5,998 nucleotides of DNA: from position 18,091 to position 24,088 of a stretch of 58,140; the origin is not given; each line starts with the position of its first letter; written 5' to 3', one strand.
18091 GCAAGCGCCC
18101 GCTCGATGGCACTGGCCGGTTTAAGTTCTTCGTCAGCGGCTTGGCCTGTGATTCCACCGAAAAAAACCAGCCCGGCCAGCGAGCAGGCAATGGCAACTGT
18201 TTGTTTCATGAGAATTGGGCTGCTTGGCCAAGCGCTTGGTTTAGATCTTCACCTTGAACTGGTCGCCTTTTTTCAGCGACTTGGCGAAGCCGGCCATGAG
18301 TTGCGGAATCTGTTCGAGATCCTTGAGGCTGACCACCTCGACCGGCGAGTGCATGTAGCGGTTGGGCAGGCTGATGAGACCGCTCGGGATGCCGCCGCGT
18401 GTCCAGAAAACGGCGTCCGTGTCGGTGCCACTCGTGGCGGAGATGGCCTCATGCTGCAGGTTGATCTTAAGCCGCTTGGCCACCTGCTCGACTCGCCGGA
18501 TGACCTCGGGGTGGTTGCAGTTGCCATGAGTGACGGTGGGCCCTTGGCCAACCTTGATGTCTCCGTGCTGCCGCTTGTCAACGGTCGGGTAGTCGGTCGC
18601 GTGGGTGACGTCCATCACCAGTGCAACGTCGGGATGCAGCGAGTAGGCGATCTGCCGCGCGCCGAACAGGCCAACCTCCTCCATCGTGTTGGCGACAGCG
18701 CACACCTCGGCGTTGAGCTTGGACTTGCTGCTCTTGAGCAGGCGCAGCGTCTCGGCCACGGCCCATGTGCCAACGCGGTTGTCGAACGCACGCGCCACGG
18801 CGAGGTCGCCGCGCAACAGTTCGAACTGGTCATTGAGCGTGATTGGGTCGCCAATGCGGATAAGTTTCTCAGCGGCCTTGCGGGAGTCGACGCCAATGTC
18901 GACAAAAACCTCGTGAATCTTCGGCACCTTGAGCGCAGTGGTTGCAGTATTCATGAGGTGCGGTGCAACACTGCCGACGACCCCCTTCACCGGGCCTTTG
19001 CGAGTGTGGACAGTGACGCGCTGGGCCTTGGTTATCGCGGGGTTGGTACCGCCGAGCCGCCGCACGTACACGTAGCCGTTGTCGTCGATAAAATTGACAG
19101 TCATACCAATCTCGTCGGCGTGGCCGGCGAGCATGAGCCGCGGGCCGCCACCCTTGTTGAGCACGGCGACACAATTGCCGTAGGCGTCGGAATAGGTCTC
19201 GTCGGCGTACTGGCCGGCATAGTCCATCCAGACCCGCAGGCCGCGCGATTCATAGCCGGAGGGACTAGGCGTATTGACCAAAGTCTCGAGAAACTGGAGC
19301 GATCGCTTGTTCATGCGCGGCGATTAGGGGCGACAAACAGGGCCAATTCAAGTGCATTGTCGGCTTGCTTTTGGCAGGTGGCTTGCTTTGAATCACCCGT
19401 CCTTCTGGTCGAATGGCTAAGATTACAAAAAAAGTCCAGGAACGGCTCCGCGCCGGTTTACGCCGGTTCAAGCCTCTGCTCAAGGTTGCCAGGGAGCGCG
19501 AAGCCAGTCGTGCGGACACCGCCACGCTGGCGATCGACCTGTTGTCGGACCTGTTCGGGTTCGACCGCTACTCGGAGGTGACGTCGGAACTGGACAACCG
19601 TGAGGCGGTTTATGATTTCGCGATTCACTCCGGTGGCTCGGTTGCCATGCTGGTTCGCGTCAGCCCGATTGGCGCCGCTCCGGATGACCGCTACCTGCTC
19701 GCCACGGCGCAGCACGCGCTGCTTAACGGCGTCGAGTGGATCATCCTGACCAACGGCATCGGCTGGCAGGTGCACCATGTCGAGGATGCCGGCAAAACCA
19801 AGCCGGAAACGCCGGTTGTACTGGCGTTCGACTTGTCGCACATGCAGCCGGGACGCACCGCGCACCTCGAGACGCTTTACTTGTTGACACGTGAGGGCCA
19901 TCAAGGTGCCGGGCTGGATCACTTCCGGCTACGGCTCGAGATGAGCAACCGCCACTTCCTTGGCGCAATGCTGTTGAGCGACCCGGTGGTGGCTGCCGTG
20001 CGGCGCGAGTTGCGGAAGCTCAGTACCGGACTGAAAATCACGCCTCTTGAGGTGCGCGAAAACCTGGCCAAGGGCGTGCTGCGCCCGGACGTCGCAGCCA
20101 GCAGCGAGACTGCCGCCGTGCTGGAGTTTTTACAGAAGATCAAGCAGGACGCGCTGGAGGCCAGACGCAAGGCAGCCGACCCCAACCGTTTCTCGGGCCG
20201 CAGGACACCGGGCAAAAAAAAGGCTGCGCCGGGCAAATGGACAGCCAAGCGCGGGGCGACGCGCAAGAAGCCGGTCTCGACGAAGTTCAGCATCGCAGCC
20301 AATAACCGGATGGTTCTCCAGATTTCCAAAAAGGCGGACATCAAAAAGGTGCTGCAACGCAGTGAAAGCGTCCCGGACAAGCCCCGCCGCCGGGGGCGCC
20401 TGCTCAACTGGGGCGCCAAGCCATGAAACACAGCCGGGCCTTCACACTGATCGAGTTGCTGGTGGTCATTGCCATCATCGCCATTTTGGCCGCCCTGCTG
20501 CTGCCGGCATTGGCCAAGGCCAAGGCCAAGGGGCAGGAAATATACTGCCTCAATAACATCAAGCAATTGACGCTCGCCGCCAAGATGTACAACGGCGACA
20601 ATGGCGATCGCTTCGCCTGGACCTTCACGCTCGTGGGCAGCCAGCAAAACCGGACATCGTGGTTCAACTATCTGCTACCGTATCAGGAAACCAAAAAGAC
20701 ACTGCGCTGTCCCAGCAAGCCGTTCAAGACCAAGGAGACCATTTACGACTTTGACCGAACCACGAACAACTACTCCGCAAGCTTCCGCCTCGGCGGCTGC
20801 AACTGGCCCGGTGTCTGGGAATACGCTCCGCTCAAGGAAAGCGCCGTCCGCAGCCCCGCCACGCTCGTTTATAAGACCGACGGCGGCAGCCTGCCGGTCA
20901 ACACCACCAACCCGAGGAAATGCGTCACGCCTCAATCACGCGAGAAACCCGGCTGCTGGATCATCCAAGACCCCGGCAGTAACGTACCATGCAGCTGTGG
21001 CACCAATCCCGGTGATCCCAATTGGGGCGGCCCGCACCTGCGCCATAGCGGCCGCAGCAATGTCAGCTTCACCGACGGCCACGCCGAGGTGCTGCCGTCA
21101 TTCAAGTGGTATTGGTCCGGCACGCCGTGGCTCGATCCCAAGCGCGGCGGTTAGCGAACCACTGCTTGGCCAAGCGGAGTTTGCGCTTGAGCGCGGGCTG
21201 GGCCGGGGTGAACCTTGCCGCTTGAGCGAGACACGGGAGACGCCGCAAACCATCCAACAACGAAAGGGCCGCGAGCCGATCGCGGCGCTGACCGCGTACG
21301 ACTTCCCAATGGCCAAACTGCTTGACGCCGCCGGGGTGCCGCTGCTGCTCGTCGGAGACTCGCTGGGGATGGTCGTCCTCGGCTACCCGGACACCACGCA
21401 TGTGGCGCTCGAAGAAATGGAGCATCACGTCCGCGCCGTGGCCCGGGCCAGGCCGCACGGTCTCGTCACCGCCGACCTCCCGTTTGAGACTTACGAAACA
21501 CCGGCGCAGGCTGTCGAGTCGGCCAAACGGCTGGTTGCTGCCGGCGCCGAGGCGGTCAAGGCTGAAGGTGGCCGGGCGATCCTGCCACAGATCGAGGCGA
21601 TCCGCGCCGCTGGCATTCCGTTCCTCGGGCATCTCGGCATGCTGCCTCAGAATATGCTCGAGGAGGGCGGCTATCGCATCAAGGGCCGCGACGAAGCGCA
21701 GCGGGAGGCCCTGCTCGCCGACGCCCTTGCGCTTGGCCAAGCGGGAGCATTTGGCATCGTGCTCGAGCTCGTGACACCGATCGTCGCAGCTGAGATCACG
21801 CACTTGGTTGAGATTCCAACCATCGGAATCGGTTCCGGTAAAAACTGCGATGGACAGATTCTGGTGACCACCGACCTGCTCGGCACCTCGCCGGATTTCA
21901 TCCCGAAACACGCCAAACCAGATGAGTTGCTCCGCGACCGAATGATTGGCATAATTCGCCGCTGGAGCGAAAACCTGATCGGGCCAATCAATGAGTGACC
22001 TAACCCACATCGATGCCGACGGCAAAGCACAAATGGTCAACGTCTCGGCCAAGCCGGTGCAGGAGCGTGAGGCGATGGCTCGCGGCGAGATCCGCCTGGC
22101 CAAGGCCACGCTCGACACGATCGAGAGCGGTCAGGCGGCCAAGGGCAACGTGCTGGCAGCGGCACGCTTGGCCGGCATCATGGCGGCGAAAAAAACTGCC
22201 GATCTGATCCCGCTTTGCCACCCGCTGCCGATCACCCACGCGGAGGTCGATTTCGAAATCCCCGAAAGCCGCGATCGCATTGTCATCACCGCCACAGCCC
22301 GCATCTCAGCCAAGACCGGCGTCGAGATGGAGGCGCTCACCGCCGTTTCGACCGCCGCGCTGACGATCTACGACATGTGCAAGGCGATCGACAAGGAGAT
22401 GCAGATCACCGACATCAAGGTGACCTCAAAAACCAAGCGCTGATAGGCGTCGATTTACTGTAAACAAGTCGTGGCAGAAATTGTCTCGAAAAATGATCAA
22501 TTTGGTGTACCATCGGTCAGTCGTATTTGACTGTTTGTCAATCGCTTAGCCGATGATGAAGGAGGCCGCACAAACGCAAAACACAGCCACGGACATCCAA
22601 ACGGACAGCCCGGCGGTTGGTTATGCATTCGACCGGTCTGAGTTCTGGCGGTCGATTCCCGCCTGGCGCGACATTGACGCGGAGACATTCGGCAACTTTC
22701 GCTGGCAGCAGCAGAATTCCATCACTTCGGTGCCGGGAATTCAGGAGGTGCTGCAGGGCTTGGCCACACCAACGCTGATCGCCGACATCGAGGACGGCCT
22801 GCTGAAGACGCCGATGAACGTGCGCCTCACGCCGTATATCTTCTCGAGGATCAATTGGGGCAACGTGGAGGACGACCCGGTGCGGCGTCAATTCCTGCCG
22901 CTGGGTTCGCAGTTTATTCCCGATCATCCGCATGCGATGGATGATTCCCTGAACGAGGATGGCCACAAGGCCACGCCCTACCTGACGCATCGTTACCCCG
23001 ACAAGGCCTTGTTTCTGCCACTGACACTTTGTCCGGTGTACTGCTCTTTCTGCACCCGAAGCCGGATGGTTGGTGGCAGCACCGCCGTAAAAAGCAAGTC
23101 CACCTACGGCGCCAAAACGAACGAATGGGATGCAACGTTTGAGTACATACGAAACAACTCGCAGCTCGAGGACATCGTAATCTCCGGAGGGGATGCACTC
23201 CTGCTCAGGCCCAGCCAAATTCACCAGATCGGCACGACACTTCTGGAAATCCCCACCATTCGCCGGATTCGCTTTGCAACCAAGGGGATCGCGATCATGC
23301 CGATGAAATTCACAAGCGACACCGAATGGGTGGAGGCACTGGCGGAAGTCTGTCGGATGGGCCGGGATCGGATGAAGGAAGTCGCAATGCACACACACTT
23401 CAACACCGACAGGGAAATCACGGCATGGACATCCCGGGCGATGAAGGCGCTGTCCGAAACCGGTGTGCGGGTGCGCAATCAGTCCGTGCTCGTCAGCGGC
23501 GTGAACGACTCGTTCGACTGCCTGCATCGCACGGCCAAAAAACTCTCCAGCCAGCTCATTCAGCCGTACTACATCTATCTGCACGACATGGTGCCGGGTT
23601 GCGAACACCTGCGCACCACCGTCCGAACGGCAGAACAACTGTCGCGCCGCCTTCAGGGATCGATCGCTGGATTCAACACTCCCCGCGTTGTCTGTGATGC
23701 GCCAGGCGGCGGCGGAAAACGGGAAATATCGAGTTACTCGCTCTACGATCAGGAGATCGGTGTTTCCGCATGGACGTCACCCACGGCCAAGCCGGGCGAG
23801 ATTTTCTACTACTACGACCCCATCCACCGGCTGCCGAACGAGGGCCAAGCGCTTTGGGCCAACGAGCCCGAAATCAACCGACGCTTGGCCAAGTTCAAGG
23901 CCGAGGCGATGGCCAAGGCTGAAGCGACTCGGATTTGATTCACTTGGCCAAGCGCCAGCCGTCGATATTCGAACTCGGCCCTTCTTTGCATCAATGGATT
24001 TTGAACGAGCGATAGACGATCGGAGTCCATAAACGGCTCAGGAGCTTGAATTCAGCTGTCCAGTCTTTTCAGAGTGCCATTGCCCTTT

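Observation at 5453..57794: Highly iterated 10-14 bp palindrome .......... (core of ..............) scattered through the window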

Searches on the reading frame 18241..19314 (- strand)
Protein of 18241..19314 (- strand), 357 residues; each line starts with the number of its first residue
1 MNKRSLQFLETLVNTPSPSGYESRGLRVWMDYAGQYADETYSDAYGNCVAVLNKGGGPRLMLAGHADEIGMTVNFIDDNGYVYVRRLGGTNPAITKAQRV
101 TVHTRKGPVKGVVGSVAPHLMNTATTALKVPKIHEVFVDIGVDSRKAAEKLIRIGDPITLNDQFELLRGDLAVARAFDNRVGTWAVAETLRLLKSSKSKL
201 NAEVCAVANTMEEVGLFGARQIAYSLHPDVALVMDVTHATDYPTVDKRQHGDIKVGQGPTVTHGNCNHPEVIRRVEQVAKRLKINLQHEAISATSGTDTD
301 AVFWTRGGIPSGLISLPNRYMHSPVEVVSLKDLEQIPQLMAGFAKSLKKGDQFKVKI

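Call 13: search_protein_families(library=pfam, proteins=[window:18241-19314:-], max_evalue=0.001)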
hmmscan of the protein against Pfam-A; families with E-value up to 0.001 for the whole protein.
window:18241-19314:- (357 aa): 4 families
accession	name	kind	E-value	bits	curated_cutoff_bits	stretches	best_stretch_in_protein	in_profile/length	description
PF05343.19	Peptidase_M42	-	1.8e-80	270.6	23.2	1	46-338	1-291/292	M42 glutamyl aminopeptidase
PF04389.22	Peptidase_M28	-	2.4e-09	37.6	21.3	1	176-324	30-170/193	Peptidase family M28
PF01546.33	Peptidase_M20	-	2e-08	34.9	24.6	1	174-345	30-205/206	Peptidase family M20/M25/M40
PF02127.20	Peptidase_M18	-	2.5e-05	23.7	24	1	233-343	314-431/432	Aminopeptidase I zinc metalloprotease (M18)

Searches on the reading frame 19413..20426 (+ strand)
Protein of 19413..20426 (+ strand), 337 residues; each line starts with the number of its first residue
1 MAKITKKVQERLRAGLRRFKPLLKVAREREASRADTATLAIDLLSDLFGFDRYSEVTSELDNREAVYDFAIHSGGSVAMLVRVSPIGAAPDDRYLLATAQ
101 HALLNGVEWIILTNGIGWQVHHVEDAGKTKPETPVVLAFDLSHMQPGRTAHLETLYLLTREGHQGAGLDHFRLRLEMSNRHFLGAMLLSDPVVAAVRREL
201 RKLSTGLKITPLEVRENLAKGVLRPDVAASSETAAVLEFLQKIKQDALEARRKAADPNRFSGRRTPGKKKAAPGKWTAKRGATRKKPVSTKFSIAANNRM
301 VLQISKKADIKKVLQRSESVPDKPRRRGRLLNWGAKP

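Call 13: search_protein_families(library=pfam, proteins=[window:19413-20426:+], max_evalue=0.001)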
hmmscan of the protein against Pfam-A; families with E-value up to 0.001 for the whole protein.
window:19413-20426:+ (337 aa): 0 families

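Call 15: search_protein_families(library=pfam, proteins=[window:19413-20426:+], max_evalue=0.01)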
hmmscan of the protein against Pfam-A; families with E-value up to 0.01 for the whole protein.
window:19413-20426:+ (337 aa): 0 families

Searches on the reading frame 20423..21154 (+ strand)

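Call 13: search_protein_families(library=pfam, proteins=[window:20423-21154:+], max_evalue=0.001)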
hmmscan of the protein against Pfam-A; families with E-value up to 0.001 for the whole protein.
window:20423-21154:+ (243 aa): 2 families
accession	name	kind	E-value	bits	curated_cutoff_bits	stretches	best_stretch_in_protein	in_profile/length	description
PF07963.17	N_methyl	-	8.3e-09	35.1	21.2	1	1-27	1-27/27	Prokaryotic N-terminal methylation motif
PF07596.16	SBP_bac_10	-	0.00016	22.2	23.3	0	42-90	12-62/268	Protein of unknown function (DUF1559)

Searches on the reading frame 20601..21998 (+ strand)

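Call 13: search_protein_families(library=pfam, proteins=[window:20601-21998:+], max_evalue=0.001)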
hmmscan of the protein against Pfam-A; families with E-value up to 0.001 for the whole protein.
window:20601-21998:+ (465 aa): 2 families
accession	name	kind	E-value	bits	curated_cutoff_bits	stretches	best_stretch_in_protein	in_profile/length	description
PF02548.21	Pantoate_transf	-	8e-86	288.1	28.7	1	214-456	3-248/259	Ketopantoate hydroxymethyltransferase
PF13714.12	PEP_mutase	-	4.5e-06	26.9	31.5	1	223-323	7-106/240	Phosphoenolpyruvate phosphomutase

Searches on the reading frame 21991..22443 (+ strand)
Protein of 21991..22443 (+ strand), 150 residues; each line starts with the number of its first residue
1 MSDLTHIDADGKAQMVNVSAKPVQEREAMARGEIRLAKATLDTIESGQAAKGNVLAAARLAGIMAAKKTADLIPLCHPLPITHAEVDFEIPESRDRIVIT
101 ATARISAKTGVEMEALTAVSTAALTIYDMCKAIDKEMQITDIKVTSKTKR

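Call 15: search_protein_families(library=pfam, proteins=[window:21991-22443:+], max_evalue=0.01)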
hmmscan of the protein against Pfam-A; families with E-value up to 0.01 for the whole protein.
window:21991-22443:+ (150 aa): 1 family
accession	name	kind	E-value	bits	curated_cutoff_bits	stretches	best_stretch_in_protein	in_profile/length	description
PF01967.27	MoaC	-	1.9e-55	187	27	1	15-149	1-135/136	MoaC family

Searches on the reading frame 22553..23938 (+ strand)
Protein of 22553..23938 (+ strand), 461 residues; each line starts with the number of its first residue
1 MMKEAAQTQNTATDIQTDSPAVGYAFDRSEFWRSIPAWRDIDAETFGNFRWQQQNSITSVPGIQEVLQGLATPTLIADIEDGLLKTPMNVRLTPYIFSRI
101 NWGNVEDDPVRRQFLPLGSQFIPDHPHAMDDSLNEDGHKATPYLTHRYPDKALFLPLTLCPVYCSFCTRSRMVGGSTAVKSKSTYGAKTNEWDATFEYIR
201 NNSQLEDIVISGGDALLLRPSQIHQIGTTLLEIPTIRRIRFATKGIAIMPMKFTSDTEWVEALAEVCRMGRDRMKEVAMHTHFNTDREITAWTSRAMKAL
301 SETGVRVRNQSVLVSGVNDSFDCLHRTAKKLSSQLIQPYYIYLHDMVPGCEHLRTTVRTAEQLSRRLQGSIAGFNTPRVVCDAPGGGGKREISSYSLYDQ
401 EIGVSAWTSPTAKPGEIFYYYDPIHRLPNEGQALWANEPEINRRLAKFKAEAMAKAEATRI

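Call 13: search_protein_families(library=pfam, proteins=[window:22553-23938:+], max_evalue=0.001)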
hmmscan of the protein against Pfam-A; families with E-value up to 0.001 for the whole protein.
window:22553-23938:+ (461 aa): 2 families
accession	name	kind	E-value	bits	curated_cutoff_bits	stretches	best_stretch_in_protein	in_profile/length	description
PF04055.27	Radical_SAM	-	2.7e-06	28.1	29.5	1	159-319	6-156/166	Radical SAM superfamily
PF12544.13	LAM_C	-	0.00036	21.1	26.7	1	367-393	4-30/127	Lysine-2,3-aminomutase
